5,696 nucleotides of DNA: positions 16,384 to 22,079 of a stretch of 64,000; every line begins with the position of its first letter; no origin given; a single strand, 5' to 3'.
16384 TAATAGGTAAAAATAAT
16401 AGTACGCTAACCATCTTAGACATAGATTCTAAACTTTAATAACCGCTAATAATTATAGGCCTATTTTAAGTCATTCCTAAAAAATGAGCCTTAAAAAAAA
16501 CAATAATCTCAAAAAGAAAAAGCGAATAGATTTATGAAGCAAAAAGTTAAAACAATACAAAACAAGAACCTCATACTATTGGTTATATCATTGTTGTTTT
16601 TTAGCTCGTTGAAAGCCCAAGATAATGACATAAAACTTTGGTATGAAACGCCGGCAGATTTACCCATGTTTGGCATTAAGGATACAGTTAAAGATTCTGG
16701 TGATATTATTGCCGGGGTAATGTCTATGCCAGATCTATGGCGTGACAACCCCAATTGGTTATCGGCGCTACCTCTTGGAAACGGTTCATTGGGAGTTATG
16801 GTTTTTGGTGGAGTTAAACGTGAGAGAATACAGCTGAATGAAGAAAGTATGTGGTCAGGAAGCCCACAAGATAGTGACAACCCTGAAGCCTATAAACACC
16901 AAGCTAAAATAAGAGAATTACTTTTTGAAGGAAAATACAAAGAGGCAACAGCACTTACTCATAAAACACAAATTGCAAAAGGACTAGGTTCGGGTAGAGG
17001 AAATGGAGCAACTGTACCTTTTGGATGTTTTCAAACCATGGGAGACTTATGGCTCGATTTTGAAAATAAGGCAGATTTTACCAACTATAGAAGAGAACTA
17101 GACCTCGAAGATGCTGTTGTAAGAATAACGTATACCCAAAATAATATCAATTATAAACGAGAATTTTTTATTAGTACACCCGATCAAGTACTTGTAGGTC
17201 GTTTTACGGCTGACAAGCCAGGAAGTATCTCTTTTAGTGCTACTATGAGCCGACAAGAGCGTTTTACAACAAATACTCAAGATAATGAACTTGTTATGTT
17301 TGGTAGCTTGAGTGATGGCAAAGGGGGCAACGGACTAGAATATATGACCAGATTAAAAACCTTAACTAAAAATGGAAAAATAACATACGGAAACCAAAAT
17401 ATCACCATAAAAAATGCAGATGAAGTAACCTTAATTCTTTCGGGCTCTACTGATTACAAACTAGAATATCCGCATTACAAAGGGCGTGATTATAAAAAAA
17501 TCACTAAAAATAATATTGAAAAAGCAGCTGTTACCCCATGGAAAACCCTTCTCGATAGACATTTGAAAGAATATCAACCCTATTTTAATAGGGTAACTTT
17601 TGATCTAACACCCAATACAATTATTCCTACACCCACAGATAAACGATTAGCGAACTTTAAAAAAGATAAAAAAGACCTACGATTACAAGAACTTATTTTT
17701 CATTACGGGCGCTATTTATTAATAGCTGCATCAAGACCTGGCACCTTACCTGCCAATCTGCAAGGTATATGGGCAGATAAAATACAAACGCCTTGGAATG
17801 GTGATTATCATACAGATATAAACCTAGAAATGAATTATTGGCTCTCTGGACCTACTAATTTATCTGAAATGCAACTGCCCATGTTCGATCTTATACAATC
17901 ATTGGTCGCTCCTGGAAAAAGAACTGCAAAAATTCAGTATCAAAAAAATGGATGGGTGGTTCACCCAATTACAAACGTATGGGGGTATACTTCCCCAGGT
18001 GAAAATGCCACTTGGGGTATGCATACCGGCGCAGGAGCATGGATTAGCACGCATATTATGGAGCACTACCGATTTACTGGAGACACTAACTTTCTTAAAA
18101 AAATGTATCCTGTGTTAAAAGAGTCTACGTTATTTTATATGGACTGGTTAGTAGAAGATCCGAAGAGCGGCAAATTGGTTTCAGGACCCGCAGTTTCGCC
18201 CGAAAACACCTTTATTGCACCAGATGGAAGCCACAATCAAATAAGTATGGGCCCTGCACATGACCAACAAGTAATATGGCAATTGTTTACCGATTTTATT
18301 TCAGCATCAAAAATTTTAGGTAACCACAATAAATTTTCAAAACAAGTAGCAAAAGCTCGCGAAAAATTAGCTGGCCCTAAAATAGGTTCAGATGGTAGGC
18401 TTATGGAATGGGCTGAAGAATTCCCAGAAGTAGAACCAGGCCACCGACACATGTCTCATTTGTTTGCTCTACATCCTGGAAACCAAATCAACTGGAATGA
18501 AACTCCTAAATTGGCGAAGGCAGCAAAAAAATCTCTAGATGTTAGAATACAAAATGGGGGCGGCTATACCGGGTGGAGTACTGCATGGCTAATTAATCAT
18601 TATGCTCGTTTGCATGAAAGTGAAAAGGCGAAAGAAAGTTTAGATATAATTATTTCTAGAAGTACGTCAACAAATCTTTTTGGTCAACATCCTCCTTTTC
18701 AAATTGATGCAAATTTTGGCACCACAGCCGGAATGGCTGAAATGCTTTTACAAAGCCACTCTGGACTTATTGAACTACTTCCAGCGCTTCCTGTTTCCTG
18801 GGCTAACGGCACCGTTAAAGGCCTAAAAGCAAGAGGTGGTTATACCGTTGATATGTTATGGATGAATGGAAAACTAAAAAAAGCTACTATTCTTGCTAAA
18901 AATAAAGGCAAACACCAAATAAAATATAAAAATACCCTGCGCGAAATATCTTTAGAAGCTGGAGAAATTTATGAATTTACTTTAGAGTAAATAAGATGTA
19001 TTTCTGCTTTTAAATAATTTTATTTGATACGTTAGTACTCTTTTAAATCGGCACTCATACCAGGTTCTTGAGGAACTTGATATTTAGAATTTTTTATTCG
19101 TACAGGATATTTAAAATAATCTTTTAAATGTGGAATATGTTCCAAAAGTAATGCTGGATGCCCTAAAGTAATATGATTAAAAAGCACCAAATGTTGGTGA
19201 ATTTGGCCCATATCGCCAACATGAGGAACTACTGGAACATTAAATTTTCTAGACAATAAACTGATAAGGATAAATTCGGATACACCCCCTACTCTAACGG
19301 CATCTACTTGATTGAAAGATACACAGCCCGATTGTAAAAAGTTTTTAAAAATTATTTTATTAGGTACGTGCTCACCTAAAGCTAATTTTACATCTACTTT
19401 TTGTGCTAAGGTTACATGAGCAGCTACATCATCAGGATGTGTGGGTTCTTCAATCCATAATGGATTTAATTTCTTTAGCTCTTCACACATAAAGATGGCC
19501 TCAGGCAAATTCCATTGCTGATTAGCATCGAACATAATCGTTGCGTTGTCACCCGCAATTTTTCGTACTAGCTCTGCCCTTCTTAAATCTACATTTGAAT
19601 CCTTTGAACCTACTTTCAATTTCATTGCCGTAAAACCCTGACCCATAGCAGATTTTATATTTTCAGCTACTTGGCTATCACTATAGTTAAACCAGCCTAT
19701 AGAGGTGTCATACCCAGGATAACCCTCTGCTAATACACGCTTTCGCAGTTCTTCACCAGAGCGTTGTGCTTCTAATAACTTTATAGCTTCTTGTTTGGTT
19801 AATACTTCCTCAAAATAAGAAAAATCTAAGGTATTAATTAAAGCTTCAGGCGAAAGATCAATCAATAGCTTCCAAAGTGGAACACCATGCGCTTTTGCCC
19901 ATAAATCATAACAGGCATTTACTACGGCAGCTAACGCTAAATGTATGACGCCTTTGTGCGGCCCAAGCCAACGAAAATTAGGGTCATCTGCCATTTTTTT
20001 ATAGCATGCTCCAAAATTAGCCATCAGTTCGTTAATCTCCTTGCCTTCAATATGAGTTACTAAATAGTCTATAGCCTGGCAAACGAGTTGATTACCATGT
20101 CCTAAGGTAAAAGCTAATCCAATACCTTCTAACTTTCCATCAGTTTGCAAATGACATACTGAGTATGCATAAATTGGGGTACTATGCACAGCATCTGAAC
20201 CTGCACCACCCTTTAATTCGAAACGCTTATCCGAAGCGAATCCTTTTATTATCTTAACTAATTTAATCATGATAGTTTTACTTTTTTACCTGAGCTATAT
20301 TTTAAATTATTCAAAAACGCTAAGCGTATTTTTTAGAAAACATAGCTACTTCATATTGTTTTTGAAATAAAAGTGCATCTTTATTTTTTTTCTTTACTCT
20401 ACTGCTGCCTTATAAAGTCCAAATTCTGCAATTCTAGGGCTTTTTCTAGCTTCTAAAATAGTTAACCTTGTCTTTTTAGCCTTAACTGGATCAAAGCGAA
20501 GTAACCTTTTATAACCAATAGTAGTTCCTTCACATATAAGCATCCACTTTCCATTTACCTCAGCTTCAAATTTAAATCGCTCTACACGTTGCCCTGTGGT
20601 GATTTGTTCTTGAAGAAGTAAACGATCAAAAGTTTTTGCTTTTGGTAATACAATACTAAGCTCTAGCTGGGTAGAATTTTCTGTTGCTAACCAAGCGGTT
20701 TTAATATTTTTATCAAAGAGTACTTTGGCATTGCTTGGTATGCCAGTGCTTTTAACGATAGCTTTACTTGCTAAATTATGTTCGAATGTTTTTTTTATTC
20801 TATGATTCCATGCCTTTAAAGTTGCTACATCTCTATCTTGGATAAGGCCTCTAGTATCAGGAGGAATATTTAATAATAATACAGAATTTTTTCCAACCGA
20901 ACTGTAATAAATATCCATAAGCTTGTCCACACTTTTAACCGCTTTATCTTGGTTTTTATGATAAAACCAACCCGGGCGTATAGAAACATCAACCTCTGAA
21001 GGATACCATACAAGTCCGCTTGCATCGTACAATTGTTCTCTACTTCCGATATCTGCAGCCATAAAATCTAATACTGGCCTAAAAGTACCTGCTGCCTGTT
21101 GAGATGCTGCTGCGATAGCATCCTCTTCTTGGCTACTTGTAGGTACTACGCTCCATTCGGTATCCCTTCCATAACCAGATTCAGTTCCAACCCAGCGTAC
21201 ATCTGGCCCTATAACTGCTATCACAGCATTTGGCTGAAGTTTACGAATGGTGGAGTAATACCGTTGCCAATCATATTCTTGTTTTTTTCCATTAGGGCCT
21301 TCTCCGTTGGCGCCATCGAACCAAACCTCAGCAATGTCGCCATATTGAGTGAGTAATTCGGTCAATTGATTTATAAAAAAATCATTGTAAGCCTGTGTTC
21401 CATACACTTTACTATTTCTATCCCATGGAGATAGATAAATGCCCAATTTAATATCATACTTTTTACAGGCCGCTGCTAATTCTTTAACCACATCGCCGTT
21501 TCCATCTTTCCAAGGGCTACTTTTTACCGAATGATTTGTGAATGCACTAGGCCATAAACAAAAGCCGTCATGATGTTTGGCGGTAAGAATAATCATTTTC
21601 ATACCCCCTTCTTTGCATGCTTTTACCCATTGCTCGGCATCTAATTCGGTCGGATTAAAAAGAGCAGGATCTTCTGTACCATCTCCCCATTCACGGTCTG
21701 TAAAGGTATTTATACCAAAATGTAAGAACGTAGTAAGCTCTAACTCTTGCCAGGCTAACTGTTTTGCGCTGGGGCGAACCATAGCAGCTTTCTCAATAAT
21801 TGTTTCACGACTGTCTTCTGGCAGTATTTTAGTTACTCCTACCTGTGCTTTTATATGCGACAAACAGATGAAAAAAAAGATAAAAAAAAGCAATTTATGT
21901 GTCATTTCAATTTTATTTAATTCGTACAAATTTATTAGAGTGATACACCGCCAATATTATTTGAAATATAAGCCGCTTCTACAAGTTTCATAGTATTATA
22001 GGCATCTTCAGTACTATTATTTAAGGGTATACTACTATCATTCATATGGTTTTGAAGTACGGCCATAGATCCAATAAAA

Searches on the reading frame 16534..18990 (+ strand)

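Call 6: search_protein_families(library=pfam, proteins=[window:16534-18990:+])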
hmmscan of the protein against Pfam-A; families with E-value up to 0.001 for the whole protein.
window:16534-18990:+ (818 aa): 3 families
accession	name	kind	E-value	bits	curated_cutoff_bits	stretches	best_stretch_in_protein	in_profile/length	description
PF22124.2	Glyco_hydro_95_cat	-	3.2e-167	557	27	1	336-738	2-408/408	Glycosyl hydrolase family 95 catalytic domain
PF14498.12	Glyco_hyd_65N_2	-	1.8e-67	228.2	27.7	1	68-309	1-232/234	Glycosyl hydrolase family 65, N-terminal domain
PF21307.2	Glyco_hydro_95_C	-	2.1e-22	79.9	27.6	1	740-803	1-64/94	Glycoside hydrolase family 95, C-terminal domain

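Call 7: search_protein_families(library=ncbifam, proteins=[window:16534-18990:+])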
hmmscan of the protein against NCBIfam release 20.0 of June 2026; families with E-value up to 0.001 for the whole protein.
window:16534-18990:+ (818 aa): 0 families

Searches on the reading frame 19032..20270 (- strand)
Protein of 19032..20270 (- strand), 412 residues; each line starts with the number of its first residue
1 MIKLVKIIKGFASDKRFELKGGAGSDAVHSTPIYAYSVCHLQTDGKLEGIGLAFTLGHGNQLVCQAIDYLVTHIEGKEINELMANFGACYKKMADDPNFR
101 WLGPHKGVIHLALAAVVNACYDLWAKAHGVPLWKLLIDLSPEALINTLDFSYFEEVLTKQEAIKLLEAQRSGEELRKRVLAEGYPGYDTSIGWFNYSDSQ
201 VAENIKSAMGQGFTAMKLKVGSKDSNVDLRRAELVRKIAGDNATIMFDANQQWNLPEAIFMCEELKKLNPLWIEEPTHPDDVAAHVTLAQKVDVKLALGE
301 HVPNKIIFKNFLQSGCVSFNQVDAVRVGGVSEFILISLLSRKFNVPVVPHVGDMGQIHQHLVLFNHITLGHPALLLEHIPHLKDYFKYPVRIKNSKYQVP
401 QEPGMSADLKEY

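Call 6: search_protein_families(library=pfam, proteins=[window:19032-20270:-])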
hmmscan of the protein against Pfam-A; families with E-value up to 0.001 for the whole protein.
window:19032-20270:- (412 aa): 2 families
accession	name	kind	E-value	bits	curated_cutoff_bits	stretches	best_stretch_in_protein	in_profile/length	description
PF13378.12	MR_MLE_C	-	1.2e-50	172.7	29.4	1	201-411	2-217/219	Enolase C-terminal domain-like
PF02746.21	MR_MLE_N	-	6.1e-06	26.9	22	1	29-136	21-116/117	Mandelate racemase / muconate lactonizing enzyme, N-terminal domain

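Call 7: search_protein_families(library=ncbifam, proteins=[window:19032-20270:-])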
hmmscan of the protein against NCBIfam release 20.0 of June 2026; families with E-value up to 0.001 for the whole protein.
window:19032-20270:- (412 aa): 17 families
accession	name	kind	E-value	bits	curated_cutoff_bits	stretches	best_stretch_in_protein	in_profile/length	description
NF047820.1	TalGalacDh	equivalog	7.2e-46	156.8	500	1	184-411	138-358/371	L-talarate/galactarate dehydratase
NF040866.1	AraD_Arch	equivalog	5.8e-28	97.9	650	1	200-411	151-363/372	arabinonate dehydratase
NF040790.2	glucon_galact_dh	equivalog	8.5e-26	90.7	750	1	192-411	131-363/390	bifunctional D-gluconate/D-galactonate dehydratase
NF010624.0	PRK14017.1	equivalog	7.5e-22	77.9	311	1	198-351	125-286/382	galactonate dehydratase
NF011968.0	PRK15440.1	equivalog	1.6e-15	56.9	393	1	216-358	179-327/395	L-rhamnonate dehydratase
TIGR02534.1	mucon_cyclo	subfamily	8.3e-13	48.1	334.95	1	198-409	143-357/368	muconate/chloromuconate family cycloisomerase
NF043051.1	ManoateDhtManD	equivalog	2.1e-12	46.6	550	1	31-411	12-377/403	D-mannonate dehydratase ManD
TIGR01928.1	menC_lowGC_arch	equivalog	1.3e-11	44.2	200.65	1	197-348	133-279/325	o-succinylbenzoate synthase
NF011654.0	PRK15072.1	subfamily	6e-11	41.8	430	1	30-410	11-377/404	D-galactonate dehydratase family protein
NF043002.1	HProlDhtase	equivalog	6e-10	38.5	500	1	198-336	144-278/366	cis-3-hydroxy-L-proline dehydratase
NF002782.0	PRK02901.1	equivalog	8.4e-10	38.1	288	1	210-304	100-196/328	o-succinylbenzoate synthase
TIGR01927.1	menC_gam_Gplu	equivalog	4.5e-08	32.7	130.55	1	205-309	117-222/307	o-succinylbenzoate synthase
NF002739.0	PRK02714.1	equivalog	2.3e-07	30.6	259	1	200-315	121-239/320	o-succinylbenzoate synthase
NF042940.1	racemase_DgcA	equivalog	7.5e-06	25.4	400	1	199-294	128-217/323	N-acetyl-D-Glu racemase DgcA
NF041118.1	A_G_epim_Thtga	equivalog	0.00013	21.2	500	1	202-346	143-286/341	L-Ala-D/L-Glu epimerase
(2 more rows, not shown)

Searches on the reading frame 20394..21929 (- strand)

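Call 6: search_protein_families(library=pfam, proteins=[window:20394-21929:-])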
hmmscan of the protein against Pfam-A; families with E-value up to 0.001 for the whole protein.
window:20394-21929:- (511 aa): 4 families
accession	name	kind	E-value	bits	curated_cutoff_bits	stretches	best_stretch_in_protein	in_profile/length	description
PF01120.23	Alpha_L_fucos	-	7.5e-40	137.9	25.2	1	90-373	88-335/345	Alpha-L-fucosidase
PF00754.31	F5_F8_type_C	-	3.1e-07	31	28.2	1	400-496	13-117/127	F5/8 type C domain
PF00150.24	Cellulase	-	8.9e-05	22.5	23.5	1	99-250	65-174/272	Cellulase (glycosyl hydrolase family 5)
PF14871.12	GHL6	-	0.00022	21.9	35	0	97-166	1-64/132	Hypothetical glycosyl hydrolase 6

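Call 7: search_protein_families(library=ncbifam, proteins=[window:20394-21929:-])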
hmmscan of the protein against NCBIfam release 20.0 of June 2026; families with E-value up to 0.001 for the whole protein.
window:20394-21929:- (511 aa): 0 families
